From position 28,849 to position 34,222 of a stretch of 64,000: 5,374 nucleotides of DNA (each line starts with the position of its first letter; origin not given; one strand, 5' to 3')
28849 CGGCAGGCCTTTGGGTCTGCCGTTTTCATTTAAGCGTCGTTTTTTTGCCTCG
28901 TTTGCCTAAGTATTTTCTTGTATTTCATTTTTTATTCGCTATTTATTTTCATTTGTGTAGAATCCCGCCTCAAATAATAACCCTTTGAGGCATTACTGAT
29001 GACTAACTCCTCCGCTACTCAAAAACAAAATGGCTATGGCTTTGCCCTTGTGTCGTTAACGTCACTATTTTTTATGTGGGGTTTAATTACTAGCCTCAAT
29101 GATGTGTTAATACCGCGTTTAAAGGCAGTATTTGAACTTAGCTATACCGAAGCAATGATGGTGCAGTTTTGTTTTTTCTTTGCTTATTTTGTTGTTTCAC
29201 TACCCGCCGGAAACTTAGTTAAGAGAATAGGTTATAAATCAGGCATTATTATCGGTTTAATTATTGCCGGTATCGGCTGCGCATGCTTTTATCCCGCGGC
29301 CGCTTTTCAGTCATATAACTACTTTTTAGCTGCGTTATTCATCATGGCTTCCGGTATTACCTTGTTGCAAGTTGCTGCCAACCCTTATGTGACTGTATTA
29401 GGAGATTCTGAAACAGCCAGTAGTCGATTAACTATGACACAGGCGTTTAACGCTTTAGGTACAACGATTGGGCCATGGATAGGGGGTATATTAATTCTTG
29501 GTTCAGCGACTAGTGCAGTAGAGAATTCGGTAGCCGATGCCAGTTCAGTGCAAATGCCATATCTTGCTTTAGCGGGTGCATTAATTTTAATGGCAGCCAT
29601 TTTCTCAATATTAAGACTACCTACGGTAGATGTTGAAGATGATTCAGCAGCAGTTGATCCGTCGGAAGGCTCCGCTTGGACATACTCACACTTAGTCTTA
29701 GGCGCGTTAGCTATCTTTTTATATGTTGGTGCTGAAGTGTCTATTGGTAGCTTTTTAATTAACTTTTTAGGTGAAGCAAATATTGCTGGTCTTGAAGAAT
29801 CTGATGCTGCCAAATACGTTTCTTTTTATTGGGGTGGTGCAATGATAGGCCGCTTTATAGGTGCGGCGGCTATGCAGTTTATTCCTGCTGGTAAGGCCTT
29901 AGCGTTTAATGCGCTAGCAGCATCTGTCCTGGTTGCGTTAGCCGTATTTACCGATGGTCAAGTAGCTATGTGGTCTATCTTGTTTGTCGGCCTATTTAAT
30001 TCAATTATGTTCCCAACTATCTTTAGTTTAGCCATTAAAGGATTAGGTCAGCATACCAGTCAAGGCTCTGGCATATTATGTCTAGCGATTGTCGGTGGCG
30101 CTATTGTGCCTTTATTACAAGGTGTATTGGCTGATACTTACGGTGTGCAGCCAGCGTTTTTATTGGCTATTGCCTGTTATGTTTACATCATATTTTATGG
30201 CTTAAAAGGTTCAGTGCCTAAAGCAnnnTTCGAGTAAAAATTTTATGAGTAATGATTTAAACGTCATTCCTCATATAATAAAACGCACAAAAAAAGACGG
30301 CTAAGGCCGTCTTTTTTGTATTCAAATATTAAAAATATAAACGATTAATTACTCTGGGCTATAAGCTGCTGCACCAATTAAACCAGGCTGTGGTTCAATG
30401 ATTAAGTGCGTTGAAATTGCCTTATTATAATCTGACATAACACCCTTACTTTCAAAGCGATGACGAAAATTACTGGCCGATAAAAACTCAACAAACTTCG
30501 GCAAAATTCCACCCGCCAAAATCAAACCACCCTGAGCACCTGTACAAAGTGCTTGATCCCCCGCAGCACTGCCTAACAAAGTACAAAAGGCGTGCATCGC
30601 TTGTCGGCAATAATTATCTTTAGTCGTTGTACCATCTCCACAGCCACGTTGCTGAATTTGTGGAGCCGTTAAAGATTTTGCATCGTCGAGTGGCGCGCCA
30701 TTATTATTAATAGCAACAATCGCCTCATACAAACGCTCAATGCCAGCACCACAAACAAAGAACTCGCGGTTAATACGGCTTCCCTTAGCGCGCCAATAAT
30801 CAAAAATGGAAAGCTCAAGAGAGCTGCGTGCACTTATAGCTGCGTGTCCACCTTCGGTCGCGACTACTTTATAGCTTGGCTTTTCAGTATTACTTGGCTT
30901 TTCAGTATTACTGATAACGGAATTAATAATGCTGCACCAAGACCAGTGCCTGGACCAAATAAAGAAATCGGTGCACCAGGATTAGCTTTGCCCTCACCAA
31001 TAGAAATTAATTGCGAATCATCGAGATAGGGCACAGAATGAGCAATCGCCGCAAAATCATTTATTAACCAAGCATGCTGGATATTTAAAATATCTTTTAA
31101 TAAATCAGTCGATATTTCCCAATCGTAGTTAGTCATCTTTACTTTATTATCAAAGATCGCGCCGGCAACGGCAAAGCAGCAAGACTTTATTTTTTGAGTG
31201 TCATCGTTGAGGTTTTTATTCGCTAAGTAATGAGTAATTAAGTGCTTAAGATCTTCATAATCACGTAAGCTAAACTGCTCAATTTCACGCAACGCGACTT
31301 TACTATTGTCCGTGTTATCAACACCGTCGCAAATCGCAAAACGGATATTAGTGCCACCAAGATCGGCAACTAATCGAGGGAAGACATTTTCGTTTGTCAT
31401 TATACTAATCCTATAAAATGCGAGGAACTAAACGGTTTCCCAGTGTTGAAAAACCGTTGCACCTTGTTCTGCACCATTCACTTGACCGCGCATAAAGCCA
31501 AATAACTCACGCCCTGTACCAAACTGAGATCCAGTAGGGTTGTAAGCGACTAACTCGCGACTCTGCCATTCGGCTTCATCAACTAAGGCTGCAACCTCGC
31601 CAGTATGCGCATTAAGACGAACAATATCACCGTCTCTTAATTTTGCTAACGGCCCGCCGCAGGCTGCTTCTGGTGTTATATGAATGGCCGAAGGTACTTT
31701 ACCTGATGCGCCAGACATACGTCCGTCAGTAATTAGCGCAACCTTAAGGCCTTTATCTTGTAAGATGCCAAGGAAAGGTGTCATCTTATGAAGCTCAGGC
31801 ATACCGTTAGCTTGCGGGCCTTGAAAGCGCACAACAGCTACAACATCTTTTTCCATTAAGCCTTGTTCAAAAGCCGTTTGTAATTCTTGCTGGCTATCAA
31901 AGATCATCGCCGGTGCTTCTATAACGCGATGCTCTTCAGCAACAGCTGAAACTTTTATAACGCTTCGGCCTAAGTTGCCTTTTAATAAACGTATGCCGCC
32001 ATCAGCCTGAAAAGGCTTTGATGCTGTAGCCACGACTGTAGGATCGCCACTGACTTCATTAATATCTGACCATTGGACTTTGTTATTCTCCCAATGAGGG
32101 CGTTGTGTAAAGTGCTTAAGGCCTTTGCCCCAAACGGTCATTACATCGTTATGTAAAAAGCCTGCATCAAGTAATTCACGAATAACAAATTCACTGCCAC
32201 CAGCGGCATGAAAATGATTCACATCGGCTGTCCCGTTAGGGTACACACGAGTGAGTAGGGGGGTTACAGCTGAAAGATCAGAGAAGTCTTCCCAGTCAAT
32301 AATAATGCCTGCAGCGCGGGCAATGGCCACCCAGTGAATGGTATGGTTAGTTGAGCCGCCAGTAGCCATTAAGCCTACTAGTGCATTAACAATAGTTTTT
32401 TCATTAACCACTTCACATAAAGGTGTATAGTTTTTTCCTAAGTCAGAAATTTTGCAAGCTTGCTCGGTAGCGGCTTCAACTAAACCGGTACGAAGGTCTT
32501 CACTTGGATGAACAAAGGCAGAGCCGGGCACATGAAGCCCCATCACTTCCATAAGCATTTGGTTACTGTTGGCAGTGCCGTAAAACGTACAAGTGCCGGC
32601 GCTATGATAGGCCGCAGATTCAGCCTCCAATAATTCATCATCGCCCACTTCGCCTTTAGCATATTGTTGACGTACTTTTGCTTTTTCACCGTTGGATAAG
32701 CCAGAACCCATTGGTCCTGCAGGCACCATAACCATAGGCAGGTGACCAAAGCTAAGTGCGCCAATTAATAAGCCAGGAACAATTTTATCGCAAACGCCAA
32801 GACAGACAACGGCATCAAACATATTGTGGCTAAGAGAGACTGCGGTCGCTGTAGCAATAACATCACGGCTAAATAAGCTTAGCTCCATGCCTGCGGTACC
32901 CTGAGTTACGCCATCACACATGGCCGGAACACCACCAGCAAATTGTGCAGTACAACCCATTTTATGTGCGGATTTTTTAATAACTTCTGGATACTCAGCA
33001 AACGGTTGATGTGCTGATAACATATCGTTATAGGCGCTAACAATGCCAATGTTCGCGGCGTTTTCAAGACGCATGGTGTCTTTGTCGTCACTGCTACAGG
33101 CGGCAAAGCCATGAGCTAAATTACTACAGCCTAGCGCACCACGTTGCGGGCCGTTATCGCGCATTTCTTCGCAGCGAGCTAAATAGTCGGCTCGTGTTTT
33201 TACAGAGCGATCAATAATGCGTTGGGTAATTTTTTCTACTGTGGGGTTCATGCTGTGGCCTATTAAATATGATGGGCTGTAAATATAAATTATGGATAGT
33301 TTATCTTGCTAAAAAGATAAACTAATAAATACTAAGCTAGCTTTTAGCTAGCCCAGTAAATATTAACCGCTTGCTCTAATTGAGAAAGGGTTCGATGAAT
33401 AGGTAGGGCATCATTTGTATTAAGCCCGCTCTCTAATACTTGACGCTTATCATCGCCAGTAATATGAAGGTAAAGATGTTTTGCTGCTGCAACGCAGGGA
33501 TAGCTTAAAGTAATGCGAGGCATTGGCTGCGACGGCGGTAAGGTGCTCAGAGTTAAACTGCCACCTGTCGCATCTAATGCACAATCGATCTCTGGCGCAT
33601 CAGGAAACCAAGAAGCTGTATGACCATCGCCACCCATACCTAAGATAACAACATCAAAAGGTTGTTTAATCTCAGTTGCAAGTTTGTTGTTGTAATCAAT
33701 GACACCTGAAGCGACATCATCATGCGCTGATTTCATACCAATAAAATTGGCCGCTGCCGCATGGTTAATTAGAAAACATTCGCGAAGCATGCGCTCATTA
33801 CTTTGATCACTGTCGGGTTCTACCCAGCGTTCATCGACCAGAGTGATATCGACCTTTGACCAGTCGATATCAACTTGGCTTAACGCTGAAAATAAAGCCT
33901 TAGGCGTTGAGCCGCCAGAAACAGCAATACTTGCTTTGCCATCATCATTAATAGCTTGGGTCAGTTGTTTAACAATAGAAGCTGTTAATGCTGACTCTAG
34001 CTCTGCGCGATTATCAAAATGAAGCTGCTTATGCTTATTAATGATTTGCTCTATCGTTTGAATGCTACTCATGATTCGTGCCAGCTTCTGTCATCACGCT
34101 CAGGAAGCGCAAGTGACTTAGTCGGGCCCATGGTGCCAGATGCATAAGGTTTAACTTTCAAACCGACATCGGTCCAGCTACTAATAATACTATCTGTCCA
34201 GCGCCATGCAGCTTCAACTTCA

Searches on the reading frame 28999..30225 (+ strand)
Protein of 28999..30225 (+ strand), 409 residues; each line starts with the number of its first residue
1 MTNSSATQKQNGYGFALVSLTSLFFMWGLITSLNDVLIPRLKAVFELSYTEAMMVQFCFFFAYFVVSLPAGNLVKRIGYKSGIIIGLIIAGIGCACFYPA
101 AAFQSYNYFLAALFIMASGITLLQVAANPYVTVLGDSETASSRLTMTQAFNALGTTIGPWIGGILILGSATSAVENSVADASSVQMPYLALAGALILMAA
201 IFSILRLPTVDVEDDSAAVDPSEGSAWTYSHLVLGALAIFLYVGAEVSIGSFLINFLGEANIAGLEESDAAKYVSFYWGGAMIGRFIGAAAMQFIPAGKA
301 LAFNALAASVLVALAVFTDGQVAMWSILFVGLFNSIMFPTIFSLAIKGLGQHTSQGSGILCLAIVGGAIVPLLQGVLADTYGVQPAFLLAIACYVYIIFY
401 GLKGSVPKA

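Call 81: search_protein_families(library=pfam, proteins=[window:28999-30225:+], max_evalue=0.00001)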
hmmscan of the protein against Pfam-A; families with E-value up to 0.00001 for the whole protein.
window:28999-30225:+ (409 aa): 1 family
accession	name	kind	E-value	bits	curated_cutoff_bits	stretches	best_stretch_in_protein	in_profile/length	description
PF07690.21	MFS_1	-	1.6e-22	80.4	33.4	1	23-359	4-334/347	Major Facilitator Superfamily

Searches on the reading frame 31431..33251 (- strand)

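Call 81: search_protein_families(library=pfam, proteins=[window:31431-33251:-], max_evalue=0.00001)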
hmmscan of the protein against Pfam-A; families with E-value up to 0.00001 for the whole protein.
window:31431-33251:- (607 aa): 2 families
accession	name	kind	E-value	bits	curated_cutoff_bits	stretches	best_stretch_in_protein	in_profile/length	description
PF00920.27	ILVD_EDD_N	-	4.4e-102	341.9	27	1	67-379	3-314/316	Dihydroxy-acid/6-phosphogluconate dehydratase N-terminal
PF24877.1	ILV_EDD_C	-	6.1e-54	182.8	27.7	1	406-598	2-191/191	Dihydroxy-acid/6-phosphogluconate dehydratase C-terminal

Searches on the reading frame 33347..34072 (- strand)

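Call 81: search_protein_families(library=pfam, proteins=[window:33347-34072:-], max_evalue=0.00001)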
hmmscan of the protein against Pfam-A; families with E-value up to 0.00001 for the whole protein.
window:33347-34072:- (242 aa): 1 family
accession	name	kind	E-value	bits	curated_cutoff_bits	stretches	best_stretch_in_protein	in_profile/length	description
PF01182.26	Glucosamine_iso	-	8.8e-57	193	27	1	21-229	2-217/225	Glucosamine-6-phosphate isomerases/6-phosphogluconolactonase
